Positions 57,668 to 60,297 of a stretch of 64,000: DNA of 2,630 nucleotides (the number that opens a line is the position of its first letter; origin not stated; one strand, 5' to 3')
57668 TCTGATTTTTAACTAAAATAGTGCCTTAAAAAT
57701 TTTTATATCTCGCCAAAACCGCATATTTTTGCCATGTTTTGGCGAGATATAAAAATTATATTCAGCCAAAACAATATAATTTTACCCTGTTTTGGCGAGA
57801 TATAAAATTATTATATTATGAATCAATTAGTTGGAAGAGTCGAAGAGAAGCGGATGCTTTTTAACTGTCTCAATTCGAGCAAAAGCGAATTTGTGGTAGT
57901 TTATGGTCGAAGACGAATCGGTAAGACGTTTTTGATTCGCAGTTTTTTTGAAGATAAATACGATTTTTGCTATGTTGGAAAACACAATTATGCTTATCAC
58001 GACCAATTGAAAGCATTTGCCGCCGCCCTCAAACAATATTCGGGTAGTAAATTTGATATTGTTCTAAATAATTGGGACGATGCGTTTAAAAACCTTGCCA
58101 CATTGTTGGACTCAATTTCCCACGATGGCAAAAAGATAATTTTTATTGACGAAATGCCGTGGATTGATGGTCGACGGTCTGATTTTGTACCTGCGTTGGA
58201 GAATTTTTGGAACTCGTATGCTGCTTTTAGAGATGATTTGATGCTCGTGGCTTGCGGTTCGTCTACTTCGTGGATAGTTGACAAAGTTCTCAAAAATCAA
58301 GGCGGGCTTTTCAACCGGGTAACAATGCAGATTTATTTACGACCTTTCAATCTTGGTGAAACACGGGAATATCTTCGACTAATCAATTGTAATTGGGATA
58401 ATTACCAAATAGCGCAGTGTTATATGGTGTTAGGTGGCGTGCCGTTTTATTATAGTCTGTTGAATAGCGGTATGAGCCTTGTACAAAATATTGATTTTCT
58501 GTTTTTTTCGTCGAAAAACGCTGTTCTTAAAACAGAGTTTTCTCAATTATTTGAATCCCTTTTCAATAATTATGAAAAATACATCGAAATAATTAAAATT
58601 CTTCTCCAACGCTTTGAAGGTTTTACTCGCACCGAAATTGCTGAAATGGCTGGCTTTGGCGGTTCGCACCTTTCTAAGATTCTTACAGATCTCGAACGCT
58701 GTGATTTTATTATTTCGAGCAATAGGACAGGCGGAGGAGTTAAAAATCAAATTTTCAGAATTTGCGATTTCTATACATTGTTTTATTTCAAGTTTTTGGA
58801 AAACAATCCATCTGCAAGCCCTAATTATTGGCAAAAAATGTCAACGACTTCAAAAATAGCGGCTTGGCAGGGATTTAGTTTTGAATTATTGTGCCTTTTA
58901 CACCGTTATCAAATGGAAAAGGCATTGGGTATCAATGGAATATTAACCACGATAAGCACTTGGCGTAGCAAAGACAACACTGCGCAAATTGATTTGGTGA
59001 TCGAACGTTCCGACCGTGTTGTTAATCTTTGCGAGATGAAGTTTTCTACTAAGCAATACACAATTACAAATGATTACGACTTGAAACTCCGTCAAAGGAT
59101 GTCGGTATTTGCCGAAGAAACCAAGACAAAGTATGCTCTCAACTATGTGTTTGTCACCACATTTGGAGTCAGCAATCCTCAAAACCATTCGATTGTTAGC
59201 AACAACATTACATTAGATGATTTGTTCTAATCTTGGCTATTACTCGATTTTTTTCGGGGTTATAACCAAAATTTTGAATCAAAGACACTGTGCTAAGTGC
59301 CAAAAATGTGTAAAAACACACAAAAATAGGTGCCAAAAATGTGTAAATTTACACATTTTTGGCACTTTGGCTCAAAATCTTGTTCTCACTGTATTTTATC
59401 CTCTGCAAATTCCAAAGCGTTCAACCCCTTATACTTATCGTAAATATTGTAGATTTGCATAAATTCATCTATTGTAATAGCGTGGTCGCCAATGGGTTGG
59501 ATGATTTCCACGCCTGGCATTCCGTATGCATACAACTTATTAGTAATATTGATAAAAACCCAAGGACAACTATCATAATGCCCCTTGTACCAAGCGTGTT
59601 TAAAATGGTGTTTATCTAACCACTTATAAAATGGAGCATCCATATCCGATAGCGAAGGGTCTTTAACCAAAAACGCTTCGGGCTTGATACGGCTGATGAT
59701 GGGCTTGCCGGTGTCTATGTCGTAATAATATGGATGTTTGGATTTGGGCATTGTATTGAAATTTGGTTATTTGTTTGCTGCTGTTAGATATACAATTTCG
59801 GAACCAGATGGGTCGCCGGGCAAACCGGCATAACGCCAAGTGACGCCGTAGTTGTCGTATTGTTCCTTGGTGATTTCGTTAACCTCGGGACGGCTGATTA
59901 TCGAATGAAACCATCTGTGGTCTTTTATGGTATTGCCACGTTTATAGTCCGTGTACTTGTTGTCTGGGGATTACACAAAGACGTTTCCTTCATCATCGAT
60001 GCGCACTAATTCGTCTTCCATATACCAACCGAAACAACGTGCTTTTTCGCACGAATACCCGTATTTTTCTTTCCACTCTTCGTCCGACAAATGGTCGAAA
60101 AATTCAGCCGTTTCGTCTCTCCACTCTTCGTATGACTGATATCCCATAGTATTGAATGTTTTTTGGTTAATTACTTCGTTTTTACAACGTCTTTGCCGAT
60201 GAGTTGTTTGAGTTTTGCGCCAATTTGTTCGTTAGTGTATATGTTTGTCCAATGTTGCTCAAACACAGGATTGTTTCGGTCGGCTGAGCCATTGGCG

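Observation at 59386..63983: Candidate modification-linked defence cluster: C5-MTase with a novel C-terminal domain next to an EVE-like/PD-(D/E)xK nuclease fusion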

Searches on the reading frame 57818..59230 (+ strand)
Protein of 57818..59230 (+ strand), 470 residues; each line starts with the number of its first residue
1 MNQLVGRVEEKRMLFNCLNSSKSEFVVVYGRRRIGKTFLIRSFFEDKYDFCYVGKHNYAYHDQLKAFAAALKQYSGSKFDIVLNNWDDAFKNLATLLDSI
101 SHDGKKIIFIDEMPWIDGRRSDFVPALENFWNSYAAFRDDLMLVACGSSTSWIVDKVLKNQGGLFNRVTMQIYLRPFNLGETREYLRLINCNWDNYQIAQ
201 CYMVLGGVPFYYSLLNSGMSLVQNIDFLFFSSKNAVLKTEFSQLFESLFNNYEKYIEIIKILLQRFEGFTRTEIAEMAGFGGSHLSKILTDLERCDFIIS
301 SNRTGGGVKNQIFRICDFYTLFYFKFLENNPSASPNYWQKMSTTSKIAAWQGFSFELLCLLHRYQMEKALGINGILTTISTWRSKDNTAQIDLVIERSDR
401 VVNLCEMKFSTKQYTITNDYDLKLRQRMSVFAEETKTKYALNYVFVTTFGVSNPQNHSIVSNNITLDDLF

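Call 3: search_protein_families(library=pfam, proteins=[window:57818-59230:+], max_evalue=0.1)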
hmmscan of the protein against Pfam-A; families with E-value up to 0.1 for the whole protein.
window:57818-59230:+ (470 aa): 8 families
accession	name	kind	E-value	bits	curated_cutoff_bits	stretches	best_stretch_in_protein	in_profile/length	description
PF01637.24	ATPase_2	-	1.1e-17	65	33.2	1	6-210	3-220/225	ATPase domain predominantly from Archaea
PF13191.12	AAA_16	-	1.8e-07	32.2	32.6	1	3-127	1-155/167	AAA ATPase domain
PF13173.12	AAA_14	-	1.9e-07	31.6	27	1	24-181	3-127/129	AAA domain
PF13401.12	AAA_22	-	0.00045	21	27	1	23-144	5-119/130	AAA domain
PF00004.35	AAA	-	0.003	18.4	21.2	1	27-149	2-110/131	ATPase family associated with various cellular activities (AAA)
PF13635.12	DUF4143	-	0.015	15.5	28.1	1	350-409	105-159/160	Domain of unknown function (DUF4143)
PF13545.12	HTH_Crp_2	-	0.045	14.2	27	1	269-299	23-53/70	Crp-like helix-turn-helix domain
PF08477.19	Roc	-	0.069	13.8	27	0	26-105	2-80/119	Ras of Complex, Roc, domain of DAPkinase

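Call 4: search_protein_families(library=padloc, proteins=[window:57818-59230:+], max_evalue=0.1)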
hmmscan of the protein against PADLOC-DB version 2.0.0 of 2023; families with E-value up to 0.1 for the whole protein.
window:57818-59230:+ (470 aa): 8 families
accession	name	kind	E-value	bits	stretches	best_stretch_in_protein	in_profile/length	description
PDLC04984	PDC-S27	-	7.6e-181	600.1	1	1-470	1-473/474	-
PDLC04985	PDC-S27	-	5.9e-12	43.2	1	4-276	6-273/484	-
PDLC04789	PDC-S01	-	2.3e-07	28.2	1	21-85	15-81/375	-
PDLC04786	PDC-S01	-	5.1e-05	20.2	1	19-112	16-95/439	-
PDLC04792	PDC-S01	-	7.3e-05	19.5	1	14-113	10-95/452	-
PDLC04791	PDC-S01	-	0.00047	16.9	1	11-167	7-139/395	-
PDLC04790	PDC-S01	-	0.00086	16.1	0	377-412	336-370/422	-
PDLC04788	PDC-S01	-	0.0055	13.7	1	19-179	15-147/448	-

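Call 6: search_protein_families(library=ncbifam, proteins=[window:57818-59230:+], max_evalue=0.1)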
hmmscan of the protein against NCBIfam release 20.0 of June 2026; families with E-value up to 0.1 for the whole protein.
window:57818-59230:+ (470 aa): 0 families

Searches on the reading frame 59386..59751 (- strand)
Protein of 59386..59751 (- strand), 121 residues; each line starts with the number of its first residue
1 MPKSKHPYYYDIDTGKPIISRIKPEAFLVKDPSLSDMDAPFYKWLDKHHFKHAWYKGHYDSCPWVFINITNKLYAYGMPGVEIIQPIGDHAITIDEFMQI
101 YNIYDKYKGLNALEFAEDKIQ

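Call 3: search_protein_families(library=pfam, proteins=[window:59386-59751:-], max_evalue=0.1)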
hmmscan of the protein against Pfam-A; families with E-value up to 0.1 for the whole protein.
window:59386-59751:- (121 aa): 0 families

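Call 4: search_protein_families(library=padloc, proteins=[window:59386-59751:-], max_evalue=0.1)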
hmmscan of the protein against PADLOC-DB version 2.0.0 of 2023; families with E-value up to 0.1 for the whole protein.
window:59386-59751:- (121 aa): 0 families

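Call 6: search_protein_families(library=ncbifam, proteins=[window:59386-59751:-], max_evalue=0.1)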
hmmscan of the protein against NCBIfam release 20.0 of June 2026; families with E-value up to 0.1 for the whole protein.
window:59386-59751:- (121 aa): 0 families

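Call 7: search_protein_families(library=phrogs, proteins=[window:59386-59751:-], max_evalue=0.1)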
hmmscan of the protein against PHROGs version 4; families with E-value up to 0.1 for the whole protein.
window:59386-59751:- (121 aa): 0 families

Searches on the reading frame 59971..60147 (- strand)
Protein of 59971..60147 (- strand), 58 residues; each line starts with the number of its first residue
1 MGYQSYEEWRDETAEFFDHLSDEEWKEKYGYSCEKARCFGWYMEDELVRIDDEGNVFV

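Call 3: search_protein_families(library=pfam, proteins=[window:59971-60147:-], max_evalue=0.1)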
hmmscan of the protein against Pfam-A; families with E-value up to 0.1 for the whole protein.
window:59971-60147:- (58 aa): 1 family
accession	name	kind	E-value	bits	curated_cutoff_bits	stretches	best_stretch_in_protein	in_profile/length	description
PF19133.5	DUF5816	-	0.0037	17.9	26.9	1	7-43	11-47/72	Family of unknown function (DUF5816)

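Call 4: search_protein_families(library=padloc, proteins=[window:59971-60147:-], max_evalue=0.1)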
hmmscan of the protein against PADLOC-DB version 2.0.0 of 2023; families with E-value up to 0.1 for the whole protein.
window:59971-60147:- (58 aa): 0 families

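Call 6: search_protein_families(library=ncbifam, proteins=[window:59971-60147:-], max_evalue=0.1)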
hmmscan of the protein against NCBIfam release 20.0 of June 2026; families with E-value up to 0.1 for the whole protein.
window:59971-60147:- (58 aa): 0 families

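Call 7: search_protein_families(library=phrogs, proteins=[window:59971-60147:-], max_evalue=0.1)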
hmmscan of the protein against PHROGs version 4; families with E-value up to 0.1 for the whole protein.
window:59971-60147:- (58 aa): 1 family
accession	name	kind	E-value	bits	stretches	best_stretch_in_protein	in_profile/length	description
phrog_8146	-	unknown function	0.021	16.4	1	4-39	24-59/88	-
